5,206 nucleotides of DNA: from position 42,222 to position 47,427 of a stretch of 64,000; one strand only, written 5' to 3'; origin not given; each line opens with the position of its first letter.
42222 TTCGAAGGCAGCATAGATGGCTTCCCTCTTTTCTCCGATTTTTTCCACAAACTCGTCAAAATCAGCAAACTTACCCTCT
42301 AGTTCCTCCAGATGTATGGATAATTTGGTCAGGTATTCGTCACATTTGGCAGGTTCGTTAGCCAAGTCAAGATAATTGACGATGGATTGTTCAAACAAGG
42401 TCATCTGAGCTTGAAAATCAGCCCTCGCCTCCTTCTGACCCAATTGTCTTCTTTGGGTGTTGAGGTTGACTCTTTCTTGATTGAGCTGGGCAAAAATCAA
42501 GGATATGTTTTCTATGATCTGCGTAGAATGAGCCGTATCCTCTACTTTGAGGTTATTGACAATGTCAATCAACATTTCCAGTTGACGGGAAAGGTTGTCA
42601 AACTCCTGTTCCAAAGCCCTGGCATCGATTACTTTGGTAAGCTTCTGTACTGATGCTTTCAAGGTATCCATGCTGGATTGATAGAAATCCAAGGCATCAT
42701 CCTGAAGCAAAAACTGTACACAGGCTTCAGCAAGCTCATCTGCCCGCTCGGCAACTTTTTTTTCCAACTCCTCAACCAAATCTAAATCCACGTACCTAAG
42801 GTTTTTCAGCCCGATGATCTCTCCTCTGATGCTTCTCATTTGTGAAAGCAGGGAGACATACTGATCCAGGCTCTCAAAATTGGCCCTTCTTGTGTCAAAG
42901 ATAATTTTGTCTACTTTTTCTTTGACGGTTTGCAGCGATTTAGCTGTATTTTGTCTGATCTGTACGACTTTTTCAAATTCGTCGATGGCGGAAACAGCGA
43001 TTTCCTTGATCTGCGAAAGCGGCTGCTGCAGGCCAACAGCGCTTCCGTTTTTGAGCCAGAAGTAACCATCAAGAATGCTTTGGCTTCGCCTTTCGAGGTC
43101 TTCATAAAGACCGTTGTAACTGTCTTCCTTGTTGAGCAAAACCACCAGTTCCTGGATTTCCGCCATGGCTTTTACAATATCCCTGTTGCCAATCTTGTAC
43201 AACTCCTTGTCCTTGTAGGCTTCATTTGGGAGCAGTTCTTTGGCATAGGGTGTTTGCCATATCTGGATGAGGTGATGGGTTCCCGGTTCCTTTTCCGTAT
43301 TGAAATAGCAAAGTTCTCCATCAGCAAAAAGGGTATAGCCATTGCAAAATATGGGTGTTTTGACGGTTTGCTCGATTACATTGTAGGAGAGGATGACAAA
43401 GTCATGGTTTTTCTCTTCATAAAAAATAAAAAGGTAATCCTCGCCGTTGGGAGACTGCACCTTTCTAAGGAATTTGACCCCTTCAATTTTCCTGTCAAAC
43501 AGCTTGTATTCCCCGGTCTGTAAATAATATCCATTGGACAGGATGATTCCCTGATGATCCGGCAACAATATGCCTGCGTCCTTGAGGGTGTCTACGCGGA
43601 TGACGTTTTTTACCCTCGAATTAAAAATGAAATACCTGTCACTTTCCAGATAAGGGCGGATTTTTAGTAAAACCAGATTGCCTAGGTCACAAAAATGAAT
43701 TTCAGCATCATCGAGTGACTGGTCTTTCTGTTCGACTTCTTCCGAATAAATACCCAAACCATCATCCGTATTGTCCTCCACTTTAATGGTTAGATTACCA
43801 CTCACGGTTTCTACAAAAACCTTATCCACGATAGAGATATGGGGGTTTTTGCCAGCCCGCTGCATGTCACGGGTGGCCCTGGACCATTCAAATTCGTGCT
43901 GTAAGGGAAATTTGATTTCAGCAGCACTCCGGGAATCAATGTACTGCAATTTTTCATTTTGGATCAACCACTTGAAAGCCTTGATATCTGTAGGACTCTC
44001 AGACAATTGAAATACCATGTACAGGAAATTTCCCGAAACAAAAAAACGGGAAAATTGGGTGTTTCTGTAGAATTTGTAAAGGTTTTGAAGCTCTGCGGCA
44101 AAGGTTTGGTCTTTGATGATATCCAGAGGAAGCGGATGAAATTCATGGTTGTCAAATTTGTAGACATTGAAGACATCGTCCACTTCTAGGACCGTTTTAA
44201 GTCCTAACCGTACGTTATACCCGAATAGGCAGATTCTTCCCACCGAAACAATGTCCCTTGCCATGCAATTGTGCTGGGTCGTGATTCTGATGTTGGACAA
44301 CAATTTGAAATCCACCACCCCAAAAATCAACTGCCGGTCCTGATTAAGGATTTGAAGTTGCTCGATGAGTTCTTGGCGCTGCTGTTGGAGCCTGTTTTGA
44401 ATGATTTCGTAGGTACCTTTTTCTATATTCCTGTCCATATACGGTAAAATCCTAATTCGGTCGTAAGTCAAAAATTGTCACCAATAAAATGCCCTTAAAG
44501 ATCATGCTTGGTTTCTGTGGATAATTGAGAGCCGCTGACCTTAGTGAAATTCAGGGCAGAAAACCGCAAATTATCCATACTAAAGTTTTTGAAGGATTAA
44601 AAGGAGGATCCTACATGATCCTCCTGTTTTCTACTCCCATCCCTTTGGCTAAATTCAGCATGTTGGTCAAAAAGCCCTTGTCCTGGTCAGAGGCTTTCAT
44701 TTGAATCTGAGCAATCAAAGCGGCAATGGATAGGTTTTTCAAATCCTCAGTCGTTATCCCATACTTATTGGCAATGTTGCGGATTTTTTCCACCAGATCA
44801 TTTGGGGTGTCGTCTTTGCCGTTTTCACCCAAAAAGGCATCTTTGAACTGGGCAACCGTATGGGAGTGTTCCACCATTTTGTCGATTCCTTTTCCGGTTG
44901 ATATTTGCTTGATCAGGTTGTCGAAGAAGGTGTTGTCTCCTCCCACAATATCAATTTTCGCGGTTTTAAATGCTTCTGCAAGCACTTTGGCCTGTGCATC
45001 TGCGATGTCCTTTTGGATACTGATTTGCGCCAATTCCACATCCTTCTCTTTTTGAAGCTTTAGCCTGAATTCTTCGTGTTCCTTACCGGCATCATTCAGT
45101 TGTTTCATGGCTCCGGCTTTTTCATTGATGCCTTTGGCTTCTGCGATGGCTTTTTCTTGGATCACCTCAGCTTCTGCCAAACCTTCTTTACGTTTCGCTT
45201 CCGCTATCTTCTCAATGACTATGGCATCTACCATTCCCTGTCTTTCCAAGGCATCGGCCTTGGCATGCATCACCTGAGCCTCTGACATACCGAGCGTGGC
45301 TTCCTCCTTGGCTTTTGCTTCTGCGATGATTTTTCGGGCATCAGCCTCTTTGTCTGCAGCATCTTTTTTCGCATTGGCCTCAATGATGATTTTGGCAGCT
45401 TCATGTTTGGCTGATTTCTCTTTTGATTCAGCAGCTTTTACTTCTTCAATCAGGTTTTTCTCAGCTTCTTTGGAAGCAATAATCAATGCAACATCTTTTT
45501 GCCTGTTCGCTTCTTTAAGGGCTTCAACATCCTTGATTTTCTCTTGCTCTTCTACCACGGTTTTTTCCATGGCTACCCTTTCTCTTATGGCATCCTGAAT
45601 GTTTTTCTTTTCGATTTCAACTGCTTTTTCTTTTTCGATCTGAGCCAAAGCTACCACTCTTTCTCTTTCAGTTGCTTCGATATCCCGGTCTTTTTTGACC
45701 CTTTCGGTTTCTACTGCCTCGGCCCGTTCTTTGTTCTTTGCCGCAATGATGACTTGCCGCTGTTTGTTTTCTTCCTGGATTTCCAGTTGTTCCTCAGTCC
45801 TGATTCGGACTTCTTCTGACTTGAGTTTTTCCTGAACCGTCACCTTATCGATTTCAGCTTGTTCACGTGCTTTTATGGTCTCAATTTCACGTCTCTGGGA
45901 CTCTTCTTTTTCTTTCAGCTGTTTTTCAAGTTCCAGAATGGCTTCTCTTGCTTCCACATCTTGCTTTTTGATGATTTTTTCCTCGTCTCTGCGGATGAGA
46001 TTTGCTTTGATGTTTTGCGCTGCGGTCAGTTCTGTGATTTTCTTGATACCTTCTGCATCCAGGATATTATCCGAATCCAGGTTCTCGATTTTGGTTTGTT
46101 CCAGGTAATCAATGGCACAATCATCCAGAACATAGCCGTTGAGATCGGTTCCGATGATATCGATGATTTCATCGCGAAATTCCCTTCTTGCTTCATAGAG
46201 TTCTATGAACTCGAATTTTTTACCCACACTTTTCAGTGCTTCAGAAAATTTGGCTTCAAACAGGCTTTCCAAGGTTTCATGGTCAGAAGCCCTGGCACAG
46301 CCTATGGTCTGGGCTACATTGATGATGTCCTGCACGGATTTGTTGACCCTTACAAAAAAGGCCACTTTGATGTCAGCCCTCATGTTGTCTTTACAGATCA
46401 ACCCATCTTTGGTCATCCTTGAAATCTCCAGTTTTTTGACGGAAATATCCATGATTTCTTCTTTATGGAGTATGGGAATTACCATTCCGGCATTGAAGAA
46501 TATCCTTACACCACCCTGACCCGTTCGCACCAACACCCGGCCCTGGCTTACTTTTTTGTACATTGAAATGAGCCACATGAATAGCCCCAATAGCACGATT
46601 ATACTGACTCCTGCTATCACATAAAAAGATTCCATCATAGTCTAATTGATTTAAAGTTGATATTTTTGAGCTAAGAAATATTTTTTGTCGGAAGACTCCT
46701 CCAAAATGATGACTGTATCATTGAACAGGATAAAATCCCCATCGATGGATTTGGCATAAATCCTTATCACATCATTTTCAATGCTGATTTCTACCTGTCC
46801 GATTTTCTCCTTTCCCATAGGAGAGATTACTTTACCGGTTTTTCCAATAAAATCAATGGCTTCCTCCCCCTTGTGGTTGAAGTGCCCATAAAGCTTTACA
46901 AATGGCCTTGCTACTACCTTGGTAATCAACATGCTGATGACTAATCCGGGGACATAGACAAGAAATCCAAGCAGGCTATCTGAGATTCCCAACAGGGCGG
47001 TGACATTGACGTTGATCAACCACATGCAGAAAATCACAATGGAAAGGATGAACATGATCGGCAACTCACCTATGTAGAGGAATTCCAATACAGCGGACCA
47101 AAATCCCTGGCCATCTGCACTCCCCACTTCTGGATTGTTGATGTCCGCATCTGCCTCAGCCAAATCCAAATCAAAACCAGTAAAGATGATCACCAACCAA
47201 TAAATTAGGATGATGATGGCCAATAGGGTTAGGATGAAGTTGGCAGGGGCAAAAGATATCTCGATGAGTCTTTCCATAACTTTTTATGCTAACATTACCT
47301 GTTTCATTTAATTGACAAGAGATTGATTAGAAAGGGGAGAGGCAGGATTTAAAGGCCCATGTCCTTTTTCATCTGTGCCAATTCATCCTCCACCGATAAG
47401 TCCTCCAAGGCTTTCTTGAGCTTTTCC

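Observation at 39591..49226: PspA/IM30 - NfeD - flotillin operon fused to a YbjN-like gene and a 1626-aa AAA+ giant, with a divergent XRE regulator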

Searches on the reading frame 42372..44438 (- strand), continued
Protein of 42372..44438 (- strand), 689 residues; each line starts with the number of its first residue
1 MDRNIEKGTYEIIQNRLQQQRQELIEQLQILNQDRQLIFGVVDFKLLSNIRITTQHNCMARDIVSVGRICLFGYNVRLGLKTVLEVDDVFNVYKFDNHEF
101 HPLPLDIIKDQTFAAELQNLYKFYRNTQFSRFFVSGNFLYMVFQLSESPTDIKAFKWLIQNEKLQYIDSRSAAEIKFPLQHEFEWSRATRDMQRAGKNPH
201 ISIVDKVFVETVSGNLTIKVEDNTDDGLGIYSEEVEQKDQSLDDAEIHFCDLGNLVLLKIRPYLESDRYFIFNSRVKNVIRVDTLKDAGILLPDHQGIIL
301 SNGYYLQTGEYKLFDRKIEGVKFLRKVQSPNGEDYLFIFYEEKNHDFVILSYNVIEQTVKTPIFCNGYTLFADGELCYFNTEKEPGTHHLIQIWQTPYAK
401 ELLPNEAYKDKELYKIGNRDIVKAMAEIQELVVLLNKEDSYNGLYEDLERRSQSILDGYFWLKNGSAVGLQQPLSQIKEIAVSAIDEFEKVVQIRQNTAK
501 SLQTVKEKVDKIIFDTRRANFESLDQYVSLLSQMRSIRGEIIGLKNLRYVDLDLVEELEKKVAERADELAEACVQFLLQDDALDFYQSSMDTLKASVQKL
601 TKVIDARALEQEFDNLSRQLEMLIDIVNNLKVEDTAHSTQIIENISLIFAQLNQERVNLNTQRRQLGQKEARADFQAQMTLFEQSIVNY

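Call 105: find_encoding_contigs(protein=P0466, flank=7000, max_places=1)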
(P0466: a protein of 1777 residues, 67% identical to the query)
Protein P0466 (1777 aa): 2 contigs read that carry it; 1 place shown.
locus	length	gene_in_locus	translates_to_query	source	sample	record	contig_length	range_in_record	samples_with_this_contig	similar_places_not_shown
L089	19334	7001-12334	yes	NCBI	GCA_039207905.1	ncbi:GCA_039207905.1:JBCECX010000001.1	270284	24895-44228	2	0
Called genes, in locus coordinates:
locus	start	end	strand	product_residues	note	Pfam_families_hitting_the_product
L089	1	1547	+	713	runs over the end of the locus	PF09471:Peptidase_M64 (weak)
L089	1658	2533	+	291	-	PF00756:Esterase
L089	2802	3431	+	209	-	PF09938:DUF2170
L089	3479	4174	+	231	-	PF04012:PspA_IM30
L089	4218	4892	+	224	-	-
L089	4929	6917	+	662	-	-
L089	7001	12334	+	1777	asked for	PF12458:DUF3686, PF00004:AAA (faint), PF25472:DUF7902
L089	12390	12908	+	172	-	PF01694:Rhomboid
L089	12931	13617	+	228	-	PF13091:PLDc_2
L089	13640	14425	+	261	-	-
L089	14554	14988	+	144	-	-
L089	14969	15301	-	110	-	-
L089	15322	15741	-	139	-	PF20134:DUF6524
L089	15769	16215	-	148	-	PF13420:Acetyltransf_4, PF13673:Acetyltransf_10, PF00583:Acetyltransf_1, PF13508:Acetyltransf_7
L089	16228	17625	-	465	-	PF03572:Peptidase_S41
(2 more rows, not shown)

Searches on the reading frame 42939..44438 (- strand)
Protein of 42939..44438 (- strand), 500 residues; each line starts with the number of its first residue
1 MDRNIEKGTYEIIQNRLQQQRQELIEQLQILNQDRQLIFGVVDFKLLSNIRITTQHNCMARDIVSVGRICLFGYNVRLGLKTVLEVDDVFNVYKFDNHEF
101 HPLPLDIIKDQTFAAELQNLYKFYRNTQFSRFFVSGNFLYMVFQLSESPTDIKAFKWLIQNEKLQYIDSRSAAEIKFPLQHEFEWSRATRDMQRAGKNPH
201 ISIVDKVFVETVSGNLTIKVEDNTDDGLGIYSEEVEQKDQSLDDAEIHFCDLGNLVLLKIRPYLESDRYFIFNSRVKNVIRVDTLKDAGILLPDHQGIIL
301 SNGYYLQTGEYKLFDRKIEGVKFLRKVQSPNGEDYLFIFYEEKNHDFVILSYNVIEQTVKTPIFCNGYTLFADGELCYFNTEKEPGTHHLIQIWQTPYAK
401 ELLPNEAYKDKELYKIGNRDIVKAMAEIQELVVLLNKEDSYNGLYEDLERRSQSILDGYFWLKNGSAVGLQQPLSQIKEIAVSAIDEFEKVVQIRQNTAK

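Call 69: predict_structure(alignment_id=A5)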
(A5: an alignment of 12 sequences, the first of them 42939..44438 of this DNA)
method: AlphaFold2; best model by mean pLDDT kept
length: 500 residues; sequences in the alignment: 12
mean_pLDDT: 82.3   pTM: 0.80
mean pLDDT of the five models: 82.3, 74.1, 69.8, 61.1, 55.9
residues with pLDDT >= 90: 149; 70-90: 277; 50-70: 65; < 50: 9
segments of 3 or more residues with pLDDT < 50: 1-5, 195-197
pLDDT, mean of each block of 10 residues (from residue 1): 52 87 91 87 86 89 91 84 86 92 90 91 86 90 85 91 85 63 76 55 68 73 58 73 77 86 85 81 84 87 85 73 87 88 88 87 91 90 89 89 81 87 89 78 81 90 69 92 82 72
secondary structure, 60 per line:
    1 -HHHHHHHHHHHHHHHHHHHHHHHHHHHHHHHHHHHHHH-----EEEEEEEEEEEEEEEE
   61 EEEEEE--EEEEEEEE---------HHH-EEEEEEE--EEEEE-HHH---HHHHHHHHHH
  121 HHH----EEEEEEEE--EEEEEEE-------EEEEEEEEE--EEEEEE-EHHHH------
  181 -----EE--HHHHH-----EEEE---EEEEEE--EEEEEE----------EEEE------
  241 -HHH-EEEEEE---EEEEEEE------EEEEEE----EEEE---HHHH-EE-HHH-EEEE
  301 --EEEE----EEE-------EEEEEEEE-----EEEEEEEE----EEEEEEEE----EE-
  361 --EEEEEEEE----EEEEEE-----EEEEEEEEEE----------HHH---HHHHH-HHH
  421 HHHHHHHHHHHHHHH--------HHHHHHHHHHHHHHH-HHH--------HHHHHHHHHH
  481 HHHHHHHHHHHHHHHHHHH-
elements in order: H2-39 E45-66 E69-76 E90-96 E99-103 H111-123 E128-135 E138-144 E152-160 E163-168 H171-174 H190-194 E200-203 E207-212 E215-220 E231-234 E246-251 E255-261 E268-273 E278-281 H285-288 E297-300 E303-306 E311-313 E321-328 E334-341 E346-353 E363-370 E375-380 E386-395 H412-416 H418-435 H444-458 H471-499
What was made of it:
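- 39591..44438 (-): Giant soluble ATPase (1615 aa from ATG 44438): an N-terminal long helix and divergent beta-propeller (DUF3686, about 43059-44372), a helical bundle, DUF7902 (42444-42698), a long helical middle region, an AAA+ module (Pfam match 40317-40688) and a conserved C-terminal helical domain. The N-terminal model has pLDDT 82 and pTM 0.80, with a helix at 2-39 and beta structure at 45-395 (call 69).
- On Vps4-type (classical-clade, MIT-containing) AAA+ ATPase: The N-terminus is a long helix plus a beta-propeller (call 69).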

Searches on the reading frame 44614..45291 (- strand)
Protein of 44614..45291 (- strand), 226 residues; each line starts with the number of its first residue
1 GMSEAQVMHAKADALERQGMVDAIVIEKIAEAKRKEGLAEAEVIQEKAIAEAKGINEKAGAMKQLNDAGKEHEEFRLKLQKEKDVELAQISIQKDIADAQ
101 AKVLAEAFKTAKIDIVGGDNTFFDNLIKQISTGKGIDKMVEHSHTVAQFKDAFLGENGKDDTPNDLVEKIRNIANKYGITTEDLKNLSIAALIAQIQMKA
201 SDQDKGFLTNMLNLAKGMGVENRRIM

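Call 14: search_protein_families(library=pfam, proteins=[window:44614-45291:-], max_evalue=10)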
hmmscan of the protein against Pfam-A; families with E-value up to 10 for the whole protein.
seq(226 aa): 3 families
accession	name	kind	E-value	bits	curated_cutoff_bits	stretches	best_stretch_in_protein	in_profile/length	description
PF10109.15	Phage_TAC_7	-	0.01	16.3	25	2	68-106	11-50/79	Phage tail assembly chaperone proteins, E, or 41 or 14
PF12268.13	DUF3612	-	0.047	14.2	25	1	46-175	20-142/176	Protein of unknown function (DUF3612)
PF15975.10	Flot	-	5.3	7.6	27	1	4-35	5-36/124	Flotillin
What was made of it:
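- On Flotillin subfamily (YqiK/FloT-like): Pfam Flot scores E = 5.3 (call 14).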

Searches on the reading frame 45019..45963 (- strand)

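Call 75: search_protein_families(library=pfam, proteins=[window:45019-45963:-], max_evalue=1)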
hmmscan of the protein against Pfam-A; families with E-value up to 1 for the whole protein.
seq(315 aa): 1 family
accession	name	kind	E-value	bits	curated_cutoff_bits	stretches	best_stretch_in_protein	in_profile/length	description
PF15170.11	CaM-KIIN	-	0.63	10.7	27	0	97-128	39-70/79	Calcium/calmodulin-dependent protein kinase II inhibitor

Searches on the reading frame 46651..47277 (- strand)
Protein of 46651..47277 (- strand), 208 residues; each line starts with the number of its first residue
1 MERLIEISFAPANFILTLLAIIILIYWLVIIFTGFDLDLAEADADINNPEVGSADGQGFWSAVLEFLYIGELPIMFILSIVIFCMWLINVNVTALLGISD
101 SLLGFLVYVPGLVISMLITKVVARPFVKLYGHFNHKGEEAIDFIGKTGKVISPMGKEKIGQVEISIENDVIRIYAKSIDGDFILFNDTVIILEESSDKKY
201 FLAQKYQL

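Call 3: search_protein_families(library=pfam, proteins=[window:46651-47277:-], max_evalue=0.01)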
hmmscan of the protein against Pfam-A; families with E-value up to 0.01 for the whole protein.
window:46651-47277:- (208 aa): 1 family
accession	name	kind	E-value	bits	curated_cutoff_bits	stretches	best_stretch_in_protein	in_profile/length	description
PF21001.2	YqiJ_N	-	0.0021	18.7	23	1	12-116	7-112/116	Inner membrane protein YqiJ, N-terminal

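Call 4: search_protein_families(library=ncbifam, proteins=[window:46651-47277:-], max_evalue=0.01)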
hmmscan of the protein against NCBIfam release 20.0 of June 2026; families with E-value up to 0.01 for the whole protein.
window:46651-47277:- (208 aa): 0 families

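Call 6: search_protein_families(library=padloc, proteins=[window:46651-47277:-], max_evalue=0.01)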
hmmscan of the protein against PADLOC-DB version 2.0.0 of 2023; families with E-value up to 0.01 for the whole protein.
window:46651-47277:- (208 aa): 0 families

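Call 14: search_protein_families(library=pfam, proteins=[window:46651-47277:-], max_evalue=10)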
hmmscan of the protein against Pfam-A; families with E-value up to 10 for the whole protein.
window:46651-47277:- (208 aa): 2 families
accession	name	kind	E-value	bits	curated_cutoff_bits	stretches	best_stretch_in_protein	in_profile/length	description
PF21001.2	YqiJ_N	-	0.0021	18.7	23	1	12-116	7-112/116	Inner membrane protein YqiJ, N-terminal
PF19703.4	DUF6201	-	1.6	9.1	27.4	1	14-30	3-19/125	Family of unknown function (DUF6201)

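Call 50: search_protein_families(library=pfam, alignment_id=A3, max_evalue=0.01)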
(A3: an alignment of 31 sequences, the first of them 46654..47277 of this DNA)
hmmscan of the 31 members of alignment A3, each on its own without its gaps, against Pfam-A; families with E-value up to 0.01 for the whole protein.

A. member 1, window:46654-47277:- (208 aa): 1 family
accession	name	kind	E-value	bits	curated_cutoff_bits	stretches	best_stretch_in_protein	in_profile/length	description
PF21001.2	YqiJ_N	-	0.0021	18.7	23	1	12-116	7-112/116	Inner membrane protein YqiJ, N-terminal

B. families by the number of members that match (of 31 scanned): 2 families
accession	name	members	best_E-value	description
PF21001.2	YqiJ_N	15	3.6e-08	Inner membrane protein YqiJ, N-terminal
PF01957.25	NfeD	1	0.0049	NfeD-like C-terminal, partner-binding domain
